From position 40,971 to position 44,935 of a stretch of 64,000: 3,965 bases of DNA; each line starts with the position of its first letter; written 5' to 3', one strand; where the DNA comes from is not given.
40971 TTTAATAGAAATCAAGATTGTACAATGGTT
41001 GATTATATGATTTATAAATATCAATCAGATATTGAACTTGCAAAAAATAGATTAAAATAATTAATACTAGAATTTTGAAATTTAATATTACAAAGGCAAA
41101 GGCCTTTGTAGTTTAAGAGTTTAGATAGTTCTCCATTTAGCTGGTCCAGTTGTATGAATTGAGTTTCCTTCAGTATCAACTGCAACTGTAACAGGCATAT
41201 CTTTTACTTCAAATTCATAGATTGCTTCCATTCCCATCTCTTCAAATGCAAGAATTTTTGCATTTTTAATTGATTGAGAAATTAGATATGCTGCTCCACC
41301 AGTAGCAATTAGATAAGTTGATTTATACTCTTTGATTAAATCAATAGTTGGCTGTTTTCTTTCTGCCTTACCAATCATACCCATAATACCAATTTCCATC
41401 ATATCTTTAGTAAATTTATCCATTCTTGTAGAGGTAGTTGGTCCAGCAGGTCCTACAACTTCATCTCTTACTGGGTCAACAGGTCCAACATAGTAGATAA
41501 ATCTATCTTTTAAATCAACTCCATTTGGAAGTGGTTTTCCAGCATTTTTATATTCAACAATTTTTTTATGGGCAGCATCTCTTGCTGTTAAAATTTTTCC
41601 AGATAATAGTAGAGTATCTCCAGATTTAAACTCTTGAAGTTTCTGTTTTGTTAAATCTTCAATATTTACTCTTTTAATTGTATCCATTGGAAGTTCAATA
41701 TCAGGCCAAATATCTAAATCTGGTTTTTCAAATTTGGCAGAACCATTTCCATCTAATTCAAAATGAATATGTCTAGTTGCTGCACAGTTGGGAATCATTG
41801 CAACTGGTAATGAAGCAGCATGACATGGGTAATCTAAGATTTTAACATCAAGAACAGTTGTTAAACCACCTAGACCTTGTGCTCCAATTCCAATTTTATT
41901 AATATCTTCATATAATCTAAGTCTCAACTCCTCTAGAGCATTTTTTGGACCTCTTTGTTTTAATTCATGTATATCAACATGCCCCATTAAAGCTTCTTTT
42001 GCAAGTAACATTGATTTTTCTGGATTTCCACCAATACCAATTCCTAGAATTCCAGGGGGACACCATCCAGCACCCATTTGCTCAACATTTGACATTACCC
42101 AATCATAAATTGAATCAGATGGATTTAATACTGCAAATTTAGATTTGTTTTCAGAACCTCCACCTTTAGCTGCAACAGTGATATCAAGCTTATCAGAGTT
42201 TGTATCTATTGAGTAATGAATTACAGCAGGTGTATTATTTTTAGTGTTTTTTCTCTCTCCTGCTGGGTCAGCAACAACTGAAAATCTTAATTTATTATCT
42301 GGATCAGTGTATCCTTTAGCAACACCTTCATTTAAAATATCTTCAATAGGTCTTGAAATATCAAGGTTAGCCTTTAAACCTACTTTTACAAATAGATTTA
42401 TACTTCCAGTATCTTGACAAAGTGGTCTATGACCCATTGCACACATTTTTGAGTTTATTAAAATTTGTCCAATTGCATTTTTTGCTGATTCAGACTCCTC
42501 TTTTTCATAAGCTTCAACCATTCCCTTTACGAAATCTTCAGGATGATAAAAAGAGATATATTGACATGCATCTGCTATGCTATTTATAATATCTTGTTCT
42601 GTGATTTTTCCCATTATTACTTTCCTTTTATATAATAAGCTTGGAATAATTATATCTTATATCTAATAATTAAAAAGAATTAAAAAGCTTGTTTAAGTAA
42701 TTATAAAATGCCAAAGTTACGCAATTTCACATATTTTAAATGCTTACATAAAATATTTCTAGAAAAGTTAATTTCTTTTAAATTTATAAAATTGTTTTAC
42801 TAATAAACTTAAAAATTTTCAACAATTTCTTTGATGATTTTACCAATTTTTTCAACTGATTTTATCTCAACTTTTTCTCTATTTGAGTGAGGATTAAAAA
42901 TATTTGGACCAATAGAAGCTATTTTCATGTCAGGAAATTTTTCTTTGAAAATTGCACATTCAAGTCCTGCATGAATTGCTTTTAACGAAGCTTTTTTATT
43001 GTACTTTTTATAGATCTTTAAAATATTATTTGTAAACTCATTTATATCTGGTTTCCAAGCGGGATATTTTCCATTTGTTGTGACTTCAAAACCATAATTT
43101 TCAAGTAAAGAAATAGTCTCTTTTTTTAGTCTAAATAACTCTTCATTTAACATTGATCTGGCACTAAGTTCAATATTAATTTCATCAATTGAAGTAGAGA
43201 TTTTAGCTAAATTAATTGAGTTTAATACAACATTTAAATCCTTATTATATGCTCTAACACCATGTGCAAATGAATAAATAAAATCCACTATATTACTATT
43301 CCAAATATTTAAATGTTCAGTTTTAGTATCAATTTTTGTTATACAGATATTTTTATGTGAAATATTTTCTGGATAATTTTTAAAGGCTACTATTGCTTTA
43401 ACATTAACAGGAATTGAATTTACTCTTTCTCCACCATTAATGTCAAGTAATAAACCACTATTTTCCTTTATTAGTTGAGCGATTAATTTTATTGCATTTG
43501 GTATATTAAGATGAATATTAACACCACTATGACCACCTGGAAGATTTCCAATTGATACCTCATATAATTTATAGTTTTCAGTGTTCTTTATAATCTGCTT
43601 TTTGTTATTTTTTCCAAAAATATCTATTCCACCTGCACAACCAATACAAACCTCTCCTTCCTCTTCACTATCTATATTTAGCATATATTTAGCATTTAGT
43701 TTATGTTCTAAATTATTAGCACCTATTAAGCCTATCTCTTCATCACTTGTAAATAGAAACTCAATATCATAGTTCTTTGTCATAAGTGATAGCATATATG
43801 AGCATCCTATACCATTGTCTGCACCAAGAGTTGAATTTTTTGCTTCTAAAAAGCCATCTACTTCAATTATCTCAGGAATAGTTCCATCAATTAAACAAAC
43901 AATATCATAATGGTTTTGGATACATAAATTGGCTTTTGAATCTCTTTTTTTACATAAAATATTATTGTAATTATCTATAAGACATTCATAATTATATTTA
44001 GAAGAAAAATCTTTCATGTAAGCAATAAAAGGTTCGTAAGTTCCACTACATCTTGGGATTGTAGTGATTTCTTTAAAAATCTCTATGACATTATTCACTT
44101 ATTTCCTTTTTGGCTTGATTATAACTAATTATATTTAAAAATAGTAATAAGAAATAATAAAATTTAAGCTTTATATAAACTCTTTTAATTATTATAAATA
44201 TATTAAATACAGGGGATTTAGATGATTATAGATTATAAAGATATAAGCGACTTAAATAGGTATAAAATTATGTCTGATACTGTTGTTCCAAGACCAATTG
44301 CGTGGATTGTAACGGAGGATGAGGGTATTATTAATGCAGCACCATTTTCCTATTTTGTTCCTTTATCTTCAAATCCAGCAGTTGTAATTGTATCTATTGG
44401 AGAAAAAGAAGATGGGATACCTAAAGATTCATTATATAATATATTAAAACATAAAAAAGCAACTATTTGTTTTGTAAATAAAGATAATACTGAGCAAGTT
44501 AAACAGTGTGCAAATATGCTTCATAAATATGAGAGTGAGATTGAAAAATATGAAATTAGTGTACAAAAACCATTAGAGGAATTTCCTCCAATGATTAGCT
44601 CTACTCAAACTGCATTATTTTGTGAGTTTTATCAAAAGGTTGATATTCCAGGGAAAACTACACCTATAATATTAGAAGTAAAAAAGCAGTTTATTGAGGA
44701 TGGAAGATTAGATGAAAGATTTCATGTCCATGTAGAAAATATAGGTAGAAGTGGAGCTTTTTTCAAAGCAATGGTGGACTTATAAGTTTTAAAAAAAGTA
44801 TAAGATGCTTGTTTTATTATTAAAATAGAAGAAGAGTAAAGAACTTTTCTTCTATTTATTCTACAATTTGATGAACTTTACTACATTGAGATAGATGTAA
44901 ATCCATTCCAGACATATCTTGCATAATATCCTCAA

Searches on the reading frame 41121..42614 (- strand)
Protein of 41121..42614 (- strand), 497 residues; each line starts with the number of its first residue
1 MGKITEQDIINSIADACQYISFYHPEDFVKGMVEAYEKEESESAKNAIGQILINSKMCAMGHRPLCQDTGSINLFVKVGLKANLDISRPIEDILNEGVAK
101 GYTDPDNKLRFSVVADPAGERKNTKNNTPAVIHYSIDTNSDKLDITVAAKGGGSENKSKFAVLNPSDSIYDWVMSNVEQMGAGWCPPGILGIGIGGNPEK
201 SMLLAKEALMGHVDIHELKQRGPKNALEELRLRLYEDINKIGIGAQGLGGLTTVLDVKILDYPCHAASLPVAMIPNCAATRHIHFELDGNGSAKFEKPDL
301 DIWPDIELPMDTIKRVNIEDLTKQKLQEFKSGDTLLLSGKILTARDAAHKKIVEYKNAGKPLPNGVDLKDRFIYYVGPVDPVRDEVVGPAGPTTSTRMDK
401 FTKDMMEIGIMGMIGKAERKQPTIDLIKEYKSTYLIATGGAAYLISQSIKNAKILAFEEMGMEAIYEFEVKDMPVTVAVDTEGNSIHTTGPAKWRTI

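Call 33: search_protein_families(library=ncbifam, proteins=[window:41121-42614:-], max_evalue=0.00001)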
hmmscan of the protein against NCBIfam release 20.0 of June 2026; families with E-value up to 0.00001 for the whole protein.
window:41121-42614:- (497 aa): 11 families
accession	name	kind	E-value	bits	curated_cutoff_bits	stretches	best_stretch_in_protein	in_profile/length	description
NF004885.0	PRK06246.1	equivalog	6.6e-77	258.5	276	1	2-285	2-277/279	fumarate hydratase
TIGR00722.1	ttdA_fumA_fumB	subfamily_domain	7.6e-62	209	100.65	1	11-283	3-269/273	hydrolyase, tartrate alpha subunit/fumarate domain protein, Fe-S type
NF005310.0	PRK06842.1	equivalog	2.5e-56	190.4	238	1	320-494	8-180/185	Fe-S-containing hydro-lyase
NF011920.0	PRK15391.1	subfamily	1.1e-53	182.4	1094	1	36-486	75-534/548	class I fumarate hydratase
NF011919.0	PRK15390.1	equivalog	3.6e-50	170.7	1105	1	37-486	76-534/548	class I fumarate hydratase FumA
NF011921.0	PRK15392.1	equivalog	1.6e-48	165.6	1060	1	26-487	63-534/550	class I fumarate hydratase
TIGR00723.1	ttdB_fumA_fumB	subfamily_domain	6e-47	159.8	145.15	1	325-487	2-167/169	FumA C-terminus/TtdB family hydratase beta subunit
NF006084.0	PRK08230.1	equivalog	9.2e-38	130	365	1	6-288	11-288/303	L(+)-tartrate dehydratase subunit alpha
NF004708.0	PRK06043.1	equivalog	1e-34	119.8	269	1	321-488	9-177/192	fumarate hydratase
NF006253.0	PRK08395.1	equivalog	1.2e-32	112.9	244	1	321-488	9-164/166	fumarate hydratase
NF006082.0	PRK08228.1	equivalog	3.6e-24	85.4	264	1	321-487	10-179/205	L(+)-tartrate dehydratase subunit beta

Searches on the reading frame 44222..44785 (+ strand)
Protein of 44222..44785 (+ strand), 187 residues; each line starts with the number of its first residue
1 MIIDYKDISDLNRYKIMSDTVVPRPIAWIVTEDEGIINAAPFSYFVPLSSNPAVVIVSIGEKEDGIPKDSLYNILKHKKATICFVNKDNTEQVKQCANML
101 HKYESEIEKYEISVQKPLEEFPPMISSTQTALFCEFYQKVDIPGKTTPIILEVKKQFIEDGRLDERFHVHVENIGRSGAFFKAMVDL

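Call 3: search_protein_families(library=pfam, proteins=[window:44222-44785:+], max_evalue=0.01)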
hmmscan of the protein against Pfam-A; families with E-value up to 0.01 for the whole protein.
window:44222-44785:+ (187 aa): 1 family
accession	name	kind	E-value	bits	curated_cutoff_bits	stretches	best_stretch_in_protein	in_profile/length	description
PF01613.24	Flavin_Reduct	-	1.4e-16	61.4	27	1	22-161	4-136/153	Flavin reductase like domain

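Call 4: search_protein_families(library=ncbifam, proteins=[window:44222-44785:+], max_evalue=0.01)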
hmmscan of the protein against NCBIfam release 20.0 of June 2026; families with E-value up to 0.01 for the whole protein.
window:44222-44785:+ (187 aa): 0 families
